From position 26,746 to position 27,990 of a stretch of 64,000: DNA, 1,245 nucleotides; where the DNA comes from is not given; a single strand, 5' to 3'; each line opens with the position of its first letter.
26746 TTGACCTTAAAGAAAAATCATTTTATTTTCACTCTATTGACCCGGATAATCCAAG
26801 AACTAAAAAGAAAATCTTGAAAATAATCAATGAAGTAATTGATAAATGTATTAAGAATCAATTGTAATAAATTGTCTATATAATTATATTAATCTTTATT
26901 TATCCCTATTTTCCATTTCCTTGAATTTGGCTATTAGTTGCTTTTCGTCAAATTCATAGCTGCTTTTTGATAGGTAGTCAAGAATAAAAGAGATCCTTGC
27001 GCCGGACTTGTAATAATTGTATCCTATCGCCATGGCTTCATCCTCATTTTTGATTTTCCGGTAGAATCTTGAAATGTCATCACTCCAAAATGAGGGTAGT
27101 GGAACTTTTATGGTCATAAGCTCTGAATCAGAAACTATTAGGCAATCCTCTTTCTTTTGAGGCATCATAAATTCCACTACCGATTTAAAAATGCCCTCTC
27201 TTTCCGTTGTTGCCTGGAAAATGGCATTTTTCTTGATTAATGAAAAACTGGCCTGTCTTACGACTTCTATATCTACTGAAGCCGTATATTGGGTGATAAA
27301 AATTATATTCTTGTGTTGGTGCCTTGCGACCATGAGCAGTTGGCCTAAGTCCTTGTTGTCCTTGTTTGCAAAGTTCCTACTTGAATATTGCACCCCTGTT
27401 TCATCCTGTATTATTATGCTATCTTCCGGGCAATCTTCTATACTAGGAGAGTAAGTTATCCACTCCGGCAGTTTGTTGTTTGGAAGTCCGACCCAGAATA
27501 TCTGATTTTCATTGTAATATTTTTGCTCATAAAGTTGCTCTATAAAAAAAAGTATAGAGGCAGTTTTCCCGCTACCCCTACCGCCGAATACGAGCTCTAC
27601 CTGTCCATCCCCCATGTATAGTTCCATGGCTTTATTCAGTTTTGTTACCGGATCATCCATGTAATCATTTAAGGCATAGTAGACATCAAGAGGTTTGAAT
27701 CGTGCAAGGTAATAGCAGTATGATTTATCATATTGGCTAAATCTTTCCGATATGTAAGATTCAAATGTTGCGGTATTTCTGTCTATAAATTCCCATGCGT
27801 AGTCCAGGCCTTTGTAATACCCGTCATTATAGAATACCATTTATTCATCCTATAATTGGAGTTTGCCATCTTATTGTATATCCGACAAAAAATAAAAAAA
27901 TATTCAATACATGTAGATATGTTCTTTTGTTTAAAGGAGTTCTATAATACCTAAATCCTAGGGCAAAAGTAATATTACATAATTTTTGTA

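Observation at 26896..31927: Translationally coupled morphogenesis-like operon with an 84-aa two-helix hydrophobic protein and a Zot-like NTPase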

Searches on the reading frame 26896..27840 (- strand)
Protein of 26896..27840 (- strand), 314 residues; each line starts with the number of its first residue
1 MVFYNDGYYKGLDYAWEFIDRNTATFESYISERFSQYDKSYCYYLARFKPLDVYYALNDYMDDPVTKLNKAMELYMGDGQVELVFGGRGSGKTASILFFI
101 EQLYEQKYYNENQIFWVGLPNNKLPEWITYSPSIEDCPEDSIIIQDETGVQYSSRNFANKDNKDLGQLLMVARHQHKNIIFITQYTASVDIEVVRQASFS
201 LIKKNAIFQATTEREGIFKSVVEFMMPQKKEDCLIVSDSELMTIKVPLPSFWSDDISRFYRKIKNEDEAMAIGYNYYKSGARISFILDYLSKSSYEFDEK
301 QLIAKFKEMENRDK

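Call 6: search_protein_families(library=pfam, max_evalue=1, proteins=[window:26896-27840:-])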
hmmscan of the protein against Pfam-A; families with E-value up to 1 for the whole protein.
window:26896-27840:- (314 aa): 5 families
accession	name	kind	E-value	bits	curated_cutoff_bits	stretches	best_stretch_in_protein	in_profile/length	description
PF05707.18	Zot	-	7.2e-06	26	20.3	1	136-198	79-140/197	Zonular occludens toxin (Zot)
PF01637.24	ATPase_2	-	0.0068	16.7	33.2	1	76-123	17-61/225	ATPase domain predominantly from Archaea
PF25223.1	DUF7841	-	0.021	15.5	25.2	0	39-73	49-84/114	Domain of unknown function (DUF7841)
PF03237.21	Terminase_6N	-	0.041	14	22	1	85-117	3-34/215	Terminase large subunit, T4likevirus-type, N-terminal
PF13191.12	AAA_16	-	0.29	12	32.6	1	76-141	21-77/167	AAA ATPase domain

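Call 7: search_protein_families(library=phrogs, max_evalue=1, proteins=[window:26896-27840:-])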
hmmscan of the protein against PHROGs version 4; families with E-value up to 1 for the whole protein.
window:26896-27840:- (314 aa): 7 families
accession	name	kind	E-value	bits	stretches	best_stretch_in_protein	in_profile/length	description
phrog_197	-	moron, auxiliary metabolic gene and host takeover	2.7e-06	28.1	1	82-190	29-150/486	Zot-like toxin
phrog_5484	-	DNA, RNA and nucleotide metabolism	1e-05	26.2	1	76-198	26-152/239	DnaA-like replication initiation protein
phrog_1675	-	head and packaging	9.2e-05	23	1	139-193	79-133/353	morphogenesis (protein I of M13)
phrog_1979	-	unknown function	0.00051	20.4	1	69-211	114-261/380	-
phrog_7937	-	unknown function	0.0056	18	1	83-185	3-107/111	-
phrog_2666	-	head and packaging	0.029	14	1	162-201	441-480/555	terminase large subunit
phrog_25712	-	unknown function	0.063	13.8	1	138-184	77-122/207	-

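Call 13: find_homologous_proteins(query=window:26896-27840:-)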
Query window:26896-27840:- (314 aa): 5 proteins with E <= 0.001 among 477 candidates.
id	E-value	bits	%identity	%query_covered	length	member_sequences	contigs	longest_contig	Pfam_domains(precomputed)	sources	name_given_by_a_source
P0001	6.7e-188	642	89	100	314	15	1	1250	PF05707.19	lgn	-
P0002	4.0e-184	629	87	100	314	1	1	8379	PF05707.19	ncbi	-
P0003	6.4e-114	399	92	63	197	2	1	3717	PF05707.19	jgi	-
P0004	2.4e-100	354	52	100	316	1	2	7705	-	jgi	jgi:hypothetical protein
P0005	1.2e-4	40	28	58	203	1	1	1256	-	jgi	jgi:hypothetical protein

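Call 14: find_encoding_contigs(protein=P0002, flank=10000)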
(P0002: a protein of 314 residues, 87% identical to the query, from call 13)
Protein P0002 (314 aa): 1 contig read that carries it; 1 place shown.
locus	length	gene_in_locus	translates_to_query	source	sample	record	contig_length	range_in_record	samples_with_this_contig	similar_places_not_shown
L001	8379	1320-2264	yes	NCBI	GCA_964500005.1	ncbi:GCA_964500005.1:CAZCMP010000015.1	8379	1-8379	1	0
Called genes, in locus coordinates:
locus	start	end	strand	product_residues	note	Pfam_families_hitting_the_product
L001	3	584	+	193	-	?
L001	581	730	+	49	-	-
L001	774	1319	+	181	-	-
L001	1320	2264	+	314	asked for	PF05707:Zot (weak)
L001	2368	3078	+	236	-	-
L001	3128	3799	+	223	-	PF02517:Rce1-like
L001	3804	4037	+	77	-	-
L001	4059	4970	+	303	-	-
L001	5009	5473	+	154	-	-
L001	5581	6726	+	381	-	-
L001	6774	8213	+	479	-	PF24517:CBM96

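Call 15: find_encoding_contigs(protein=P0004, flank=10000)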
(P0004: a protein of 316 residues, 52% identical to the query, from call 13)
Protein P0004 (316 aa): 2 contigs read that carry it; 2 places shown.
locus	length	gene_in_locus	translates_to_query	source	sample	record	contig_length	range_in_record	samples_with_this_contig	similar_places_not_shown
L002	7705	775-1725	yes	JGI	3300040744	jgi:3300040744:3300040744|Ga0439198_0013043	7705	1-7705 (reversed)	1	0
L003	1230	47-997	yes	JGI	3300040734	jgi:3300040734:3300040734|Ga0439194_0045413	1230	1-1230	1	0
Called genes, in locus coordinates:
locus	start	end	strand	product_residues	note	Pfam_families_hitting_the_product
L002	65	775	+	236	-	-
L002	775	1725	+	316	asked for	-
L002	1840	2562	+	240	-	-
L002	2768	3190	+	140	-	PF02517:Rce1-like (weak)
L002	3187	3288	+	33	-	-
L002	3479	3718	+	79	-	-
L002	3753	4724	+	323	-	-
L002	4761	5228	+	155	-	-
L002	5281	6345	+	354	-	PF02412:TSP_3 (faint)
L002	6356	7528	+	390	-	-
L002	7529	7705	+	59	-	?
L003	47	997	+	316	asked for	-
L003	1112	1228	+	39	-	?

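Call 18: find_related_loci(query=A1, collection=genome_contigs, flank=10000)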
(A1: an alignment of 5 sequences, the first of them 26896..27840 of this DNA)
Query A1 (314 aa) in genome_contigs; peptide patterns used: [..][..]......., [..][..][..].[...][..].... (x = any residue, [..] = any of these).
600 stretches matched a pattern, but none encodes a relative of the query by tblastn (E <= 1e-3).

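Call 19: find_related_loci(query=A1, collection=viral_contigs, flank=10000)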
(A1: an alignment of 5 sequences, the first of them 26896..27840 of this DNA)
Query A1 (314 aa) in viral_contigs; peptide patterns used: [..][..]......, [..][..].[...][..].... (x = any residue, [..] = any of these).
291 stretches matched a pattern; 4 encode a relative of the query (tblastn E <= 1e-3); 4 distinct loci.
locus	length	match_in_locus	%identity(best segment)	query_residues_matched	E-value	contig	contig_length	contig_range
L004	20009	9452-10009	24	80-261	1e-8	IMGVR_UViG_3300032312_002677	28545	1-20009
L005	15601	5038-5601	24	78-261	8e-9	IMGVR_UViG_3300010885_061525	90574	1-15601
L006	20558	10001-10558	24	80-261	4e-8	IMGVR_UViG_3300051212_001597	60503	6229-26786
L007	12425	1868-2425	24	80-261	5e-8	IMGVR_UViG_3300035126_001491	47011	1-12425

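Call 25: search_dna_similar(query=window:26896-27840:-, collection=phages, mode=protein, max_evalue=1, max_rows=40)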
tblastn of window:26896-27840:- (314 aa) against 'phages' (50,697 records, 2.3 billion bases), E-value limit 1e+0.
Records with a match: 19; places in all: 19; records where one place covers at least 80% of the query: 0.
Best place of each record, by identity: <60% 19.
By first word of the organism name: Ralstonia 13; bajarodino 3; Inovirus 3.
By host as written in the record: Ralstonia solanacearum 10; Peromyscus fraterculus 3; Homo sapiens 3; Ralstonia pickettii 2; Ralstonia solanacearum R299, UW30 1.
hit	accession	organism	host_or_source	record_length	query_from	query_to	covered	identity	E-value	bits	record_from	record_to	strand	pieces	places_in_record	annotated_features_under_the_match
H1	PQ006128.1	bajarodino virus 52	Peromyscus fraterculus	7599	74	253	57%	24.4%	1e-2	43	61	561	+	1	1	Zonula occludens toxin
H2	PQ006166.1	bajarodino virus 29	Peromyscus fraterculus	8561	43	193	48%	25.5%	4e-1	38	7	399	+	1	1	Zonula occludens toxin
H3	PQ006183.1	bajarodino virus 15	Peromyscus fraterculus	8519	43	193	48%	25.5%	5e-1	38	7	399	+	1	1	Zonula occludens toxin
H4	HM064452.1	Ralstonia phage PE226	Ralstonia solanacearum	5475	77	219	46%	26.4%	2e-2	43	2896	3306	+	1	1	putative phage assembly protein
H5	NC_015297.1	Ralstonia phage PE226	Ralstonia solanacearum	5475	77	219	46%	26.4%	2e-2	43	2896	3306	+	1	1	putative phage assembly protein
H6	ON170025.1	Ralstonia phage YO006_3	Ralstonia solanacearum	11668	77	219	46%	26.4%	2e-2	43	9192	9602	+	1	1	record has no annotation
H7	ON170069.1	Ralstonia phage YO029_2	Ralstonia solanacearum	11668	77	219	46%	26.4%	2e-2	43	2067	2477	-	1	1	record has no annotation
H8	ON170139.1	Ralstonia phage YO084_3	Ralstonia solanacearum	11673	77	219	46%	26.4%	2e-2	43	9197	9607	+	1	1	record has no annotation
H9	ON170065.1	Ralstonia phage YO026_1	Ralstonia solanacearum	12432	81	204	39%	29.5%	2e-2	42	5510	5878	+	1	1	record has no annotation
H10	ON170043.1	Ralstonia phage YO015_3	Ralstonia solanacearum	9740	81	204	39%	29.5%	7e-2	41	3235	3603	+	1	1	record has no annotation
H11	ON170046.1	Ralstonia phage YO016_1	Ralstonia solanacearum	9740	81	204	39%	29.5%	7e-2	41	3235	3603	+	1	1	record has no annotation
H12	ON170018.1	Ralstonia phage YO001_4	Ralstonia solanacearum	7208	81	198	38%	30.8%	3e-3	45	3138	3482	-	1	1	record has no annotation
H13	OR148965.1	Inovirus D_HF3_19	Homo sapiens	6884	81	193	36%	29.8%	3e-2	42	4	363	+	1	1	zonular occludens toxin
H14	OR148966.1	Inovirus D_HF1_11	Homo sapiens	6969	81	193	36%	29.8%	4e-2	42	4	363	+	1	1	zonular occludens toxin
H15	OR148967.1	Inovirus D_HF7_9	Homo sapiens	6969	81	193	36%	29.8%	4e-2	42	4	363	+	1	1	zonular occludens toxin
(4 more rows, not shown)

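Call 27: find_related_loci(query=A1, collection=metagenome_contigs, flank=10000)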
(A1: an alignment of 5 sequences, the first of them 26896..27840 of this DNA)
Query A1 (314 aa) in metagenome_contigs; peptide patterns used: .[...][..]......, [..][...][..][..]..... (x = any residue, [..] = any of these).
600 stretches matched a pattern (row limit reached: there are more); 29 encode a relative of the query (tblastn E <= 1e-3); 29 distinct loci.
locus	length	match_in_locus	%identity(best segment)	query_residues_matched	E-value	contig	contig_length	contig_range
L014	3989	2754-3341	36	69-261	3e-32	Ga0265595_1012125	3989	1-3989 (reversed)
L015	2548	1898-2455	36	78-261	3e-32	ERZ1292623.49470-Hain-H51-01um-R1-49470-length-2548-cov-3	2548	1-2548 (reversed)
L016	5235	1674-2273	35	74-269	3e-31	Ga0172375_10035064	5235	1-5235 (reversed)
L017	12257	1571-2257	30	30-262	2e-31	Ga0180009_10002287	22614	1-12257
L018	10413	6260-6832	32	73-261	5e-31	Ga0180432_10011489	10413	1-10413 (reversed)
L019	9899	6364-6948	35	66-261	2e-30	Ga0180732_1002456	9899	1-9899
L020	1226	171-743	32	74-262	4e-31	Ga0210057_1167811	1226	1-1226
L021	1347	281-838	33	78-261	4e-31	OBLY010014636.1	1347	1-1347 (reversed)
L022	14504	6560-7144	35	66-261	2e-30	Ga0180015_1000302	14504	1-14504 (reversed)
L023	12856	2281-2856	34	69-261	7e-30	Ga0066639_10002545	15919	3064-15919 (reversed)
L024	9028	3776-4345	35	73-261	1e-29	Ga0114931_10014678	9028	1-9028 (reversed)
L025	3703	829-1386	35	78-261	2e-29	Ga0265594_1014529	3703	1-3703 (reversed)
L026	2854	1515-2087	33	73-261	3e-29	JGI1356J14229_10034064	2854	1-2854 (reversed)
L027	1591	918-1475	35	78-261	3e-29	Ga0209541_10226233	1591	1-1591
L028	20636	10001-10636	31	59-262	9e-29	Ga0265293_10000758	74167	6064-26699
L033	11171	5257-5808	33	86-261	9e-28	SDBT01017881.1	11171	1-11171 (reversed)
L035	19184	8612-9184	29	73-261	5e-27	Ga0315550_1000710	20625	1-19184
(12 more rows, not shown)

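Call 40: predict_structure(alignment_id=A1)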
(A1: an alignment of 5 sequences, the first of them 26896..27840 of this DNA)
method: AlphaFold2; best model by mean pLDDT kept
length: 314 residues; sequences in the alignment: 5
mean_pLDDT: 42.3   pTM: 0.24
mean pLDDT of the five models: 42.3, 40.6, 40.4, 40.1, 38.2
residues with pLDDT >= 90: 5; 70-90: 30; 50-70: 44; < 50: 235
segments of 3 or more residues with pLDDT < 50: 1-16, 45-47, 50-54, 56-262
pLDDT, mean of each block of 10 residues (from residue 1): 25 46 59 54 51 46 38 30 35 38 35 30 27 43 44 34 45 44 32 29 24 25 23 24 23 28 66 67 69 81 88 63
secondary structure, 60 per line:
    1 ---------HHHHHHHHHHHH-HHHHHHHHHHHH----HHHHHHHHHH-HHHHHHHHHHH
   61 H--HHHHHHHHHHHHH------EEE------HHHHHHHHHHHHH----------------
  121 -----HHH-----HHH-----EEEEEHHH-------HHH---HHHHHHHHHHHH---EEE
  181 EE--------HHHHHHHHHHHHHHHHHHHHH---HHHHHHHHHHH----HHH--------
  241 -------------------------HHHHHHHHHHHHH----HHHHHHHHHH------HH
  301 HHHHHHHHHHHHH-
elements in order: H10-21 H23-34 H39-48 H50-61 H64-76 E83-85 H92-104 E142-146 H163-174 E178-182 H191-211 H215-225 H266-278 H283-292 H299-313

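Call 59: search_solved_structures(query=A2, max_evalue=1, show_alignments=1)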
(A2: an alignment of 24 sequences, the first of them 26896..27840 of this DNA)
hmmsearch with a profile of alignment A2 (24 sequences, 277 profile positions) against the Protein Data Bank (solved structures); distinct sequences matched with E-value up to 1: 68 (the best 60 are shown).
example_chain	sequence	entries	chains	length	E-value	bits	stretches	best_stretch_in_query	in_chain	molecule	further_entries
2r2a_A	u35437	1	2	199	0.00057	22.5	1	128-201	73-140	Uncharacterized protein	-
6wvk_H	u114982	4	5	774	0.0013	21.3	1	56-109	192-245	DNA helicase IV | DNA helicase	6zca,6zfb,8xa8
2v3c_C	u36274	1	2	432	0.0067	18.9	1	21-118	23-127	SIGNAL RECOGNITION 54 KDA PROTEIN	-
3ndb_B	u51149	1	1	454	0.021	17.3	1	21-118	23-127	Signal recognition 54 kDa protein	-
6c2u_A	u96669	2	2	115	0.021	17.3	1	72-125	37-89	phosphate-loop protein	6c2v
8zn6_F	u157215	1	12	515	0.027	17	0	90-123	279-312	KaiC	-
3dm5_A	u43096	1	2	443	0.043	16.3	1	22-117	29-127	Signal recognition 54 kDa protein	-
2vye_A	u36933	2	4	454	0.05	16.1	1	93-128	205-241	REPLICATIVE DNA HELICASE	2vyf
2r6a_A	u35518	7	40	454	0.051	16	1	93-128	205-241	Replicative helicase | Replicative DNA helicase DnaB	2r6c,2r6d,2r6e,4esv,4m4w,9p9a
8jon_A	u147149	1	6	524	0.053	16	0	90-123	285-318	Circadian clock oscillator protein KaiC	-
8zn7_D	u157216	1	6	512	0.056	15.9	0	90-122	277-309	KaiC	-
5uj7_C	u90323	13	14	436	0.081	15.4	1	79-115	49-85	Origin recognition complex subunit 4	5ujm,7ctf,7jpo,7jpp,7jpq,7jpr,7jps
7cte_D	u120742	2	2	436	0.083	15.3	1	79-115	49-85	Origin recognition complex subunit 4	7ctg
8zn5_B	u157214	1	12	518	0.085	15.3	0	91-120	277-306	KaiC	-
9zzr_D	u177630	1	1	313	0.17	14.4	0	90-125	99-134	DNA repair protein RAD51 homolog 4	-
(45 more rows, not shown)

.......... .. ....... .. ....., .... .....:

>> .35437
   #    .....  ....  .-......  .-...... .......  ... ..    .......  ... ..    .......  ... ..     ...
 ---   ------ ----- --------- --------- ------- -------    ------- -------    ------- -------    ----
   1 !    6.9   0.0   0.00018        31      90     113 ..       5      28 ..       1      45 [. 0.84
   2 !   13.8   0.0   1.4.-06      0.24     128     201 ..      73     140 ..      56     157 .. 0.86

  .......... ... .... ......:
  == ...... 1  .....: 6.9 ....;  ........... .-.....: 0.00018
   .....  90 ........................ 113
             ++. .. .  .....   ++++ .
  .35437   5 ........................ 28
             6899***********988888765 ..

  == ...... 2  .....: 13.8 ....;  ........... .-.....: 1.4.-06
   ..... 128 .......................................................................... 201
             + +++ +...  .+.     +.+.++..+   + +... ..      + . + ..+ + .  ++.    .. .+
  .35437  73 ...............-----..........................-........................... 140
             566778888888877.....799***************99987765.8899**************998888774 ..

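Call 61: search_protein_families(library=pfam, max_evalue=0.001, proteins=[L033:3038-4546:+, L033:279-1400:+, L033:1405-2145:-, L033:6214-6726:+, L033:8606-9112:+, L033:10167-10796:+, L018:4544-5971:+, L018:8287-9192:+, L018:858-2123:-, L018:3204-4328:-])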
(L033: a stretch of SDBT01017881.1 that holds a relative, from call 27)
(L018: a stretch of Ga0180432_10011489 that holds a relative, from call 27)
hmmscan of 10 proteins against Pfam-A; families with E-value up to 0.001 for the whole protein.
L033:3038-4546:+ (502 aa): 0 families

L033:279-1400:+ (373 aa): 1 family
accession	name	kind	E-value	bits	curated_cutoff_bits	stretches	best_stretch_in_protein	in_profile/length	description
PF00589.27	Phage_integrase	-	2e-12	47.7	27.1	1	149-309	2-165/172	Phage integrase family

L033:1405-2145:- (246 aa): 0 families

L033:6214-6726:+ (170 aa): 1 family
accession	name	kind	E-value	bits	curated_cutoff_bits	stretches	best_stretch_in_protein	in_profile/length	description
PF00239.26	Resolvase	-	1.2e-32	113.5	23.3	1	4-148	1-145/145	Resolvase, N terminal domain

L033:8606-9112:+ (168 aa): 0 families

L033:10167-10796:+ (209 aa): 0 families

L018:4544-5971:+ (475 aa): 2 families
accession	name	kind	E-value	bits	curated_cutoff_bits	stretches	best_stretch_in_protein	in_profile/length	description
PF00206.25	Lyase_1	-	1.1e-16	61.6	27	1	43-293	42-304/312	Lyase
PF10397.14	ADSL_C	-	3.5e-10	40.5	32.7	1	371-452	6-79/79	Adenylosuccinate lyase C-terminus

L018:8287-9192:+ (301 aa): 2 families
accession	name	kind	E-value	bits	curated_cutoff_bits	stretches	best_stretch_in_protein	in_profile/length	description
PF00413.30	Peptidase_M10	-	1.5e-09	38.4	24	1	58-183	2-140/159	Matrixin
PF01400.30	Astacin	-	2e-06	28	22.5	0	146-169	73-96/189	Astacin (Peptidase family M12A)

L018:858-2123:- (421 aa): 14 families
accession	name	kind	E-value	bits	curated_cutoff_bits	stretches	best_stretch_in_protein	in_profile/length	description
PF13649.12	Methyltransf_25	-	7.7e-20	71.8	27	1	215-310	1-97/97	Methyltransferase domain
PF08241.18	Methyltransf_11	-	2.7e-17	63.6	21.2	1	216-314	1-95/95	Methyltransferase domain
PF13847.12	Methyltransf_31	-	8.3e-14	51.9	27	1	213-317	5-112/145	Methyltransferase domain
PF08242.18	Methyltransf_12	-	2.7e-10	41.3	30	1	217-312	2-98/98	Methyltransferase domain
PF13489.12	Methyltransf_23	-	5e-10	39.8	27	1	198-315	11-117/164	Methyltransferase domain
PF01209.24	Ubie_methyltran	-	1.6e-06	28.1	20.1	1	201-311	37-148/233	ubiE/COQ5 methyltransferase family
PF05401.17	NodS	-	1.9e-06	28.3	24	1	202-314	34-144/201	Nodulation protein S (NodS)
PF05175.20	MTS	-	2.1e-06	27.9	23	1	201-318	21-142/170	Methyltransferase small domain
PF03848.20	TehB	-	3.9e-06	26.9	20.4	1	198-313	20-132/193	Tellurite resistance protein TehB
PF05891.18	Methyltransf_PK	-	5.2e-06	26.6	27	1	206-315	50-160/218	AdoMet dependent proline di-methyltransferase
PF00398.26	RrnaAD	-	7.2e-05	22.5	24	1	203-276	19-95/263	Ribosomal RNA adenine dimethylase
PF07942.18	CARME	-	0.00025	20.9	27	0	199-246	41-92/268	Carnosine N-methyltransferase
PF13419.12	HAD_2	-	0.00056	20.5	23.8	0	7-119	3-133/178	Haloacid dehalogenase-like hydrolase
PF02353.26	CMAS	-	0.00069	19.4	27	0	210-316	61-166/273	Mycolic acid cyclopropane synthetase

L018:3204-4328:- (374 aa): 2 families
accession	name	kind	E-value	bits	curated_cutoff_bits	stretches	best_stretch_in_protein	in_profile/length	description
PF00152.25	tRNA-synt_2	-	7.8e-48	163.5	25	1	95-366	17-306/308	tRNA synthetases class II (D, K and N)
PF01336.31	tRNA_anti-codon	-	3.6e-07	30.5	27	1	12-84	5-75/75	OB-fold nucleic acid binding domain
